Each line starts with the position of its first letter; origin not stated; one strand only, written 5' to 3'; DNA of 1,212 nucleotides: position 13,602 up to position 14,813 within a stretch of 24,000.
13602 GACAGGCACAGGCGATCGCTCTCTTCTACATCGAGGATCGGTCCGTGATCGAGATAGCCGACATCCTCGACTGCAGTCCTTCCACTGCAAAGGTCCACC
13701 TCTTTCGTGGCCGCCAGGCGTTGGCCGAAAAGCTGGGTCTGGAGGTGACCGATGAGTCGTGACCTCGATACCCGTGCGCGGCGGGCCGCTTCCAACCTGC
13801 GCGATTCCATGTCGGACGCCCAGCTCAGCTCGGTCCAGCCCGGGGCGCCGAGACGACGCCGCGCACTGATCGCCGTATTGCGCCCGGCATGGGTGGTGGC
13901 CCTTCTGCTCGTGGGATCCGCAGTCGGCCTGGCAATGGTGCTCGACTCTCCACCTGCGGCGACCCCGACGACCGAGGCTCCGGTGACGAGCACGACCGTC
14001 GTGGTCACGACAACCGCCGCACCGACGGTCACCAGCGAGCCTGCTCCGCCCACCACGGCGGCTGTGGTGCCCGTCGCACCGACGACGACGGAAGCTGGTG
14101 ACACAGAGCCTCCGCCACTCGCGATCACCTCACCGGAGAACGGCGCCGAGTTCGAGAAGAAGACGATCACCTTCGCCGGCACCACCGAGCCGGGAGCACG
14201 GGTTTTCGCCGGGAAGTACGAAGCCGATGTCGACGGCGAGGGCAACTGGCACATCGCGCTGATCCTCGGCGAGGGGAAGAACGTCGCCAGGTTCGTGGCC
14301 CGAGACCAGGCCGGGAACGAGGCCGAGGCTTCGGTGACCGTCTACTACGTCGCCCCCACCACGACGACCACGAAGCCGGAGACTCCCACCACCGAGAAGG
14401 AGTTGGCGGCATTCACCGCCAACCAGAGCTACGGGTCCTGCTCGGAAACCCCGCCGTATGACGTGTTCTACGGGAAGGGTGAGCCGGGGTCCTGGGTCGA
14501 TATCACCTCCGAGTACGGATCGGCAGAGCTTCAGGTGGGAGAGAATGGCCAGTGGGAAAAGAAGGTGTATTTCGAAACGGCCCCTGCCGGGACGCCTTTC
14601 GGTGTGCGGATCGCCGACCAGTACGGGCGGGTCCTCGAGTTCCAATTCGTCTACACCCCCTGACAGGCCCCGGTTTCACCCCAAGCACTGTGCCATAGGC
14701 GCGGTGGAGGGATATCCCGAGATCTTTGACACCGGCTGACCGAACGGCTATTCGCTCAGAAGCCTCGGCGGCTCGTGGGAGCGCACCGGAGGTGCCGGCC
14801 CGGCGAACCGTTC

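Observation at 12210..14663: ECF sigma flanked by a membrane-anchored and a secreted paralogue of the same two-domain extracytoplasmic module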

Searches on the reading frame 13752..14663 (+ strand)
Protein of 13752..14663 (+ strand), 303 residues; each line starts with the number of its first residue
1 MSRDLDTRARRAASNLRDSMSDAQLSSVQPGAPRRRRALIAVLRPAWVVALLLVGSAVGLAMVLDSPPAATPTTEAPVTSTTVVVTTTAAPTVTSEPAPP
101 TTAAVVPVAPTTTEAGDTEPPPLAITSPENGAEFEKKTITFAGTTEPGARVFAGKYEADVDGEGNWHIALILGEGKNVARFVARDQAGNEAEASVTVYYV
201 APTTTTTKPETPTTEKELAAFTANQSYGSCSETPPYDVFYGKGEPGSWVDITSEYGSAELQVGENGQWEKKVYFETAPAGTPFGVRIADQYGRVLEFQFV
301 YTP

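Call 4: search_protein_families(library=pfam, proteins=[window:13752-14663:+], max_evalue=1)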
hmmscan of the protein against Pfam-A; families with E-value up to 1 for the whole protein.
window:13752-14663:+ (303 aa): 3 families
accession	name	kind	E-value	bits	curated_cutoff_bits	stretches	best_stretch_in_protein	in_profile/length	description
PF09136.16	Glucodextran_B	-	1.7e-09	37.9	27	1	121-198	1-80/83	Glucodextranase, domain B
PF02494.22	HYR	-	0.0057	17.4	21.7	1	117-198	2-80/81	HYR domain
PF19077.6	Big_13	-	0.008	17.1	27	1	155-196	53-97/102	Bacterial Ig-like domain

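Call 5: search_protein_families(library=ncbifam, proteins=[window:13752-14663:+], max_evalue=1)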
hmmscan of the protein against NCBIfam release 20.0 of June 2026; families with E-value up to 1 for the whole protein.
window:13752-14663:+ (303 aa): 2 families
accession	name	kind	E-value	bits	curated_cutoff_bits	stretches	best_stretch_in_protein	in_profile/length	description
NF033510.3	Ca_tandemer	repeat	1.2e-05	25.6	50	1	134-190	28-95/96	Ca2+-stabilized repeat-containing adhesin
NF058578.1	CPR_pilus_PamR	equivalog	0.0019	17.1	300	1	80-208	15-147/297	pilus system RbmA-like protein PamR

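Call 9: find_homologous_proteins(query=window:13752-14663:+)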
Query window:13752-14663:+ (303 aa): 203 proteins with E <= 0.001 among 8000 candidates; the best 120 are listed.
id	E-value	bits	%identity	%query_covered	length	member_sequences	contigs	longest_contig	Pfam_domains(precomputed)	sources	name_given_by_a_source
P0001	8.7e-182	621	94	100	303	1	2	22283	PF09136.17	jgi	jgi:Glucodextranase, domain B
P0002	1.1e-180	617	94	100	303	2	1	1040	PF09136.17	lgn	-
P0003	3.1e-179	613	93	100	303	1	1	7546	PF09136.17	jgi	-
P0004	3.5e-173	593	91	100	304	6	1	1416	PF09136.17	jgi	-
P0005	3.3e-161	553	86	100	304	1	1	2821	PF09136.17,PF17936.8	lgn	-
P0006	1.4e-155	535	82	100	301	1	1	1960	PF09136.17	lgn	-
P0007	2.9e-136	472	73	100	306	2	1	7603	PF09136.17,PF17936.8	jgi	jgi:hypothetical protein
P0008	1.5e-135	469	73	100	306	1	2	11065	PF09136.17,PF17936.8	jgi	jgi:hypothetical protein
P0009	1.9e-134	466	69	100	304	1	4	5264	PF09136.17,PF17936.8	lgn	-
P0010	1.9e-130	452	67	100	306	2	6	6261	PF09136.17,PF17936.8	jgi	jgi:hypothetical protein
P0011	1.7e-125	436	66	100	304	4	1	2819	PF09136.17,PF19077.7,PF17936.8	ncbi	ncbi:MAG: hypothetical protein WCA93_11245 [Acidimicrobiia bacterium]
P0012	3.1e-124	432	70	100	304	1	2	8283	PF09136.17,PF17936.8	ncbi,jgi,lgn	ncbi:MAG: hypothetical protein PVG83_09865 [Acidimicrobiia bacterium]|jgi:hypothetical protein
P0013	2.4e-123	429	67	100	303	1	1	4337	PF09136.17,PF17936.8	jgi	jgi:hypothetical protein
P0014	4.9e-123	428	67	100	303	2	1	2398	PF09136.17,PF17936.8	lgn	-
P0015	6.7e-123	428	67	100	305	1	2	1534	PF09136.17,PF17936.8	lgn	-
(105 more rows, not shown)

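Call 15: find_related_loci(query=A2, collection=genome_contigs, flank=8000)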
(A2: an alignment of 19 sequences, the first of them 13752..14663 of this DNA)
Query A2 (303 aa) in genome_contigs; peptide patterns used: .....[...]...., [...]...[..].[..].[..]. (x = any residue, [..] = any of these).
209 stretches matched a pattern; 84 encode a relative of the query (tblastn E <= 1e-3); the best 80 are kept; 77 distinct loci.
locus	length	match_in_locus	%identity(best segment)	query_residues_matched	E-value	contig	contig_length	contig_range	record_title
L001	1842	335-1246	67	1-303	5e-129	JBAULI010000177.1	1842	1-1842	MAG: Acidimicrobiia bacterium isolate MFD09314_ilm_asm_bin41 k127_25698, whole genome shotgun sequence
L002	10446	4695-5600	63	1-303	3e-114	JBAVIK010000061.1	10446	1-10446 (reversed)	MAG: Acidimicrobiia bacterium isolate MFD02594_ilm_asm_bin11 k127_99242, whole genome shotgun sequence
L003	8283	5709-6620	70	1-303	5e-111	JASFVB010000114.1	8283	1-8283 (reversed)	MAG: Acidimicrobiia bacterium isolate D1105M12metaG_Bin_69 D1105M12metaG_FD_scaffold_956_c1, whole genome shotgun sequen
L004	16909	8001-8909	67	1-303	3e-106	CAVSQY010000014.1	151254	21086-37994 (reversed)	MAG: uncultured Actinomycetes bacterium isolate MFD05684.bin.1.382 genome assembly, contig: contig_84879, whole genome s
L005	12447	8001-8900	58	1-303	2e-99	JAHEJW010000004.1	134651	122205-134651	MAG: bacterium isolate Ww567 NODE_82_length_134651_cov_15.282903, whole genome shotgun sequence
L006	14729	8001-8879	61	1-303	3e-97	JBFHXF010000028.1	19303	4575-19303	MAG: Acidimicrobiia bacterium isolate Mix_sand09.2021.07.Z.5 k141_2372344_length_19303_cov_11.9367, whole genome shotgun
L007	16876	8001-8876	53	1-303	8e-92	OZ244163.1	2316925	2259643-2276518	MAG: Acidimicrobiia bacterium isolate 02410910-748f-45c8-bed7-79461f43977d genome assembly, chromosome: 1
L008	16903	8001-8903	54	1-303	3e-89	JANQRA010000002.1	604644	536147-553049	MAG: Acidimicrobiia bacterium isolate IP29b_bin.45 k99_2250557, whole genome shotgun sequence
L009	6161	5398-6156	63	1-258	6e-83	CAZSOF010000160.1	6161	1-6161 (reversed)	MAG TPA_asm: uncultured Acidimicrobiaceae bacterium isolate SRP321284_co1_142 genome assembly, contig: NODE_18207_length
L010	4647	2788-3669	45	1-301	2e-76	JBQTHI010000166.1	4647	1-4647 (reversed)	MAG: Actinomycetota bacterium isolate SAW185 c_000000017047, whole genome shotgun sequence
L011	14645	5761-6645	47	1-303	2e-73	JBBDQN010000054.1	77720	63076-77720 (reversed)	MAG: Acidimicrobiia bacterium isolate LejiaC_62_17 Lejia_C_771_length_77720_cov_9, whole genome shotgun sequence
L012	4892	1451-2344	47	1-303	3e-71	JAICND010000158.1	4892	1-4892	MAG: Acidimicrobiia bacterium isolate OF_bin.28 k141_785137_length_4892_cov_6.0000, whole genome shotgun sequence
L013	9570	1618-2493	49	1-303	3e-71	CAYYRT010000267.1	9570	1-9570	MAG TPA_asm: uncultured Acidimicrobiaceae bacterium isolate binchicken_co31_95 genome assembly, contig: k141_3057576, wh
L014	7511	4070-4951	48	1-300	6e-69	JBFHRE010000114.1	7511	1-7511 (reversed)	MAG: Acidimicrobiia bacterium isolate Mix_sand08.2021.06.Z.3 k141_2248718_length_7511_cov_10.0000, whole genome shotgun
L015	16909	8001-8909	47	1-303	4e-65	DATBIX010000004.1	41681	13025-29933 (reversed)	MAG TPA_asm: Acidimicrobiia bacterium isolate SMAG_U3905 k141_4232389, whole genome shotgun sequence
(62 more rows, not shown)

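Call 31: search_solved_structures(query=A2, max_evalue=1, show_alignments=2)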
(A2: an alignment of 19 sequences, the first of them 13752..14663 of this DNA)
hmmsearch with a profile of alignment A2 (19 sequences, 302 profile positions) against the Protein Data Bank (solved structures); distinct sequences matched with E-value up to 1: 4.
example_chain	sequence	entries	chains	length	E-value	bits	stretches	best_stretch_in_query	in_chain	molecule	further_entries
6u59_H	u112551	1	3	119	0.23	13.9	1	197-252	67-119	rabbit antibody 13B Fragment antigen binding heavy chain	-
8cxj_D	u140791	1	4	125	0.39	13.1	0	177-203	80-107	Surface protein R28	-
6e5d_A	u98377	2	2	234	0.44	12.9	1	48-129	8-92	Lipid binding protein LpqN | Probable conserved lipoprotein LpqN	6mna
6e5f_A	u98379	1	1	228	0.45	12.9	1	48-129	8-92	Lipid binding protein LpqN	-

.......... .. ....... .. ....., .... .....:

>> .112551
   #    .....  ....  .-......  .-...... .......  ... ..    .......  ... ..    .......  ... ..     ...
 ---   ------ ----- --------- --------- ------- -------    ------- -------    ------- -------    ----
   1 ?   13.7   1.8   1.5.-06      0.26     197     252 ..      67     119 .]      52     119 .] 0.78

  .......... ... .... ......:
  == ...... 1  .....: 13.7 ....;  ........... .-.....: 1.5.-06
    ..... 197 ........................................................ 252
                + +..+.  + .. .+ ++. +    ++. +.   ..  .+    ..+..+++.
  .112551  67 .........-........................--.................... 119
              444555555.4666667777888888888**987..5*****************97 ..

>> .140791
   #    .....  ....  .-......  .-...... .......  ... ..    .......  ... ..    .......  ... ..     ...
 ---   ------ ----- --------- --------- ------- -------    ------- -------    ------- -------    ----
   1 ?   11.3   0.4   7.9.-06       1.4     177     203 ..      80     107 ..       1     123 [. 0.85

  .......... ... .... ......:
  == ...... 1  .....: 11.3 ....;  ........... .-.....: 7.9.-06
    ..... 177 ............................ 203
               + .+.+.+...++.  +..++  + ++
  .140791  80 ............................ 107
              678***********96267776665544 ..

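Call 63: list_cluster_members(proteins=[window:13752-14660:+, window:12213-13094:-, window:13217-13759:+])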
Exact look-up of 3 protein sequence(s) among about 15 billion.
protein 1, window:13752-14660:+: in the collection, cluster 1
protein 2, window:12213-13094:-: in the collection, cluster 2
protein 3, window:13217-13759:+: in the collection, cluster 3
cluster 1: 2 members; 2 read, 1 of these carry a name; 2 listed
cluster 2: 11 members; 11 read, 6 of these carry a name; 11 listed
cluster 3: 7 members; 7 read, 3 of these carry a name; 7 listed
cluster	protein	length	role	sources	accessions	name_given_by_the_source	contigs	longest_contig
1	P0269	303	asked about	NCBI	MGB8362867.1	MAG: hypothetical protein WCE80_15815 [Acidimicrobiia bacterium]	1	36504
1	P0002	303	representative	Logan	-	-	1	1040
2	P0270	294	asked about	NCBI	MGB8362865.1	MAG: hypothetical protein WCE80_15805 [Acidimicrobiia bacterium]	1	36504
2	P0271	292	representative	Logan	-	-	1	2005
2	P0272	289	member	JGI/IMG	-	Glucodextranase, domain B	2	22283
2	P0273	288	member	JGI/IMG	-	hypothetical protein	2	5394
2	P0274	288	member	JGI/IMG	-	hypothetical protein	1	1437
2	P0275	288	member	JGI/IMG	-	hypothetical protein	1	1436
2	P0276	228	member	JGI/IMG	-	hypothetical protein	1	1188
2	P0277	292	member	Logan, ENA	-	-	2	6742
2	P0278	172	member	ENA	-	-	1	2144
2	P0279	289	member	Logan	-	-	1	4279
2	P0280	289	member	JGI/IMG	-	-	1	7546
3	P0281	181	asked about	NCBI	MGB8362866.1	MAG: SigE family RNA polymerase sigma factor [Acidimicrobiia bacterium]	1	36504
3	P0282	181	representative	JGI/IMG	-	RNA polymerase sigma-70 factor, ECF subfamily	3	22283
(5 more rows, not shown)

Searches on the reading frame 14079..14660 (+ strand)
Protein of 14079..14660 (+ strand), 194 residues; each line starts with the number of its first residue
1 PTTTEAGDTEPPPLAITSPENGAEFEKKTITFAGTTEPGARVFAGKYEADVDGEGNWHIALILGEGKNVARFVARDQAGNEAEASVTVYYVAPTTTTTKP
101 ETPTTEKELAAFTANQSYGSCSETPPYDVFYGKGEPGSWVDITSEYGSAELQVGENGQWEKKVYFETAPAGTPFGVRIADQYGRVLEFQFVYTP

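Call 39: predict_structure(alignment_id=A4)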
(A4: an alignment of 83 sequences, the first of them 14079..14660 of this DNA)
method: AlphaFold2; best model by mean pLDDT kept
length: 194 residues; sequences in the alignment: 83
mean_pLDDT: 89.0   pTM: 0.46
mean pLDDT of the five models: 89.0, 86.5, 86.0, 85.1, 83.7
residues with pLDDT >= 90: 146; 70-90: 26; 50-70: 13; < 50: 9
segments of 3 or more residues with pLDDT < 50: 96-103
pLDDT, mean of each block of 10 residues (from residue 1): 65 93 88 93 93 93 90 93 94 55 62 96 96 97 95 97 96 96 95 95
secondary structure, 60 per line:
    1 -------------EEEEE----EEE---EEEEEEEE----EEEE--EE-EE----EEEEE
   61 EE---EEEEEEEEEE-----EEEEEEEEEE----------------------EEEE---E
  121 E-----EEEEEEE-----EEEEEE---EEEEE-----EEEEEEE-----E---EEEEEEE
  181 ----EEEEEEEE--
elements in order: E14-18 E23-25 E29-36 E41-44 E56-62 E66-75 E81-90 E113-116 E127-133 E139-144 E148-152 E158-164 E174-180 E185-192

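Call 41: fold_search(model_id=the predicted structure, library=pdb)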
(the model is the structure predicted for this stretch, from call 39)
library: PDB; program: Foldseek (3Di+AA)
matches with E <= 10: 1812; with E <= 0.001: 204
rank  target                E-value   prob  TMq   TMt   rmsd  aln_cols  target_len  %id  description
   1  7dm0_A                1.3e-07  1.00  0.30  0.35  16.3       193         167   16  Biofilm associated protein - C region (released 2021-12-15)
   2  5irb_A                2.0e-06  1.00  0.29  0.20  11.2       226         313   15  Structural insight into host cell surface retention of a 1.5-MDa bacterial ice-binding adhesin (released 2017-07-19)
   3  2yn5_A                2.4e-06  1.00  0.32  0.23  14.1       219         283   14  Structural insight into the giant calcium-binding adhesin SiiE: implications for the adhesion of Salmonella enterica t (released 2013-04-03)
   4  5irb_B                3.9e-06  1.00  0.31  0.20  11.9       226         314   14  Structural insight into host cell surface retention of a 1.5-MDa bacterial ice-binding adhesin (released 2017-07-19)
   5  2yn3_A                5.3e-06  1.00  0.32  0.24  14.9       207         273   14  Structural insight into the giant calcium-binding adhesin SiiE: implications for the adhesion of Salmonella enterica t (released 2013-04-03)
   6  4pbx                  8.4e-06  1.00  0.29  0.12  15.1       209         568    8  Crystal structure of the six N-terminal domains of human receptor protein tyrosine phosphatase sigma (released 2014-11-12)
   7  2yn5_B                1.0e-05  1.00  0.31  0.22  14.0       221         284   14  Structural insight into the giant calcium-binding adhesin SiiE: implications for the adhesion of Salmonella enterica t (released 2013-04-03)
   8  2yn3_C                1.0e-05  1.00  0.30  0.22  13.9       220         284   14  Structural insight into the giant calcium-binding adhesin SiiE: implications for the adhesion of Salmonella enterica t (released 2013-04-03)
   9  1ug9                  1.2e-05  1.00  0.39  0.08  19.1       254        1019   15  Crystal Structure of Glucodextranase from Arthrobacter globiformis I42 (released 2003-12-09)
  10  4cuc_A                1.2e-05  1.00  0.35  0.09  20.5       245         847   10  Unravelling the multiple functions of the architecturally intricate Streptococcus pneumoniae beta-galactosidase, BgaA. (released 2014-08-20)
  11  4p99_A                1.3e-05  1.00  0.29  0.16  11.9       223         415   16  Ca2+-stabilized adhesin helps an Antarctic bacterium reach out and bind ice (released 2014-06-18)
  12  4cu7                  1.7e-05  1.00  0.36  0.09  20.5       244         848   11  Unravelling the multiple functions of the architecturally intricate Streptococcus pneumoniae beta-galactosidase, BgaA (released 2014-08-20)
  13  4cu6                  1.7e-05  1.00  0.36  0.09  20.5       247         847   11  Unravelling the multiple functions of the architecturally intricate Streptococcus pneumoniae beta-galactosidase, BgaA (released 2014-08-20)
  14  3pdd                  1.9e-05  1.00  0.32  0.33  13.4       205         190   13  Structures of Clostridium thermocellum CbhA fibronectin(III)-like modules (released 2011-11-23)
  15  2yn3_D                2.0e-05  1.00  0.30  0.28  17.5       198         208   13  Structural insight into the giant calcium-binding adhesin SiiE: implications for the adhesion of Salmonella enterica t (released 2013-04-03)
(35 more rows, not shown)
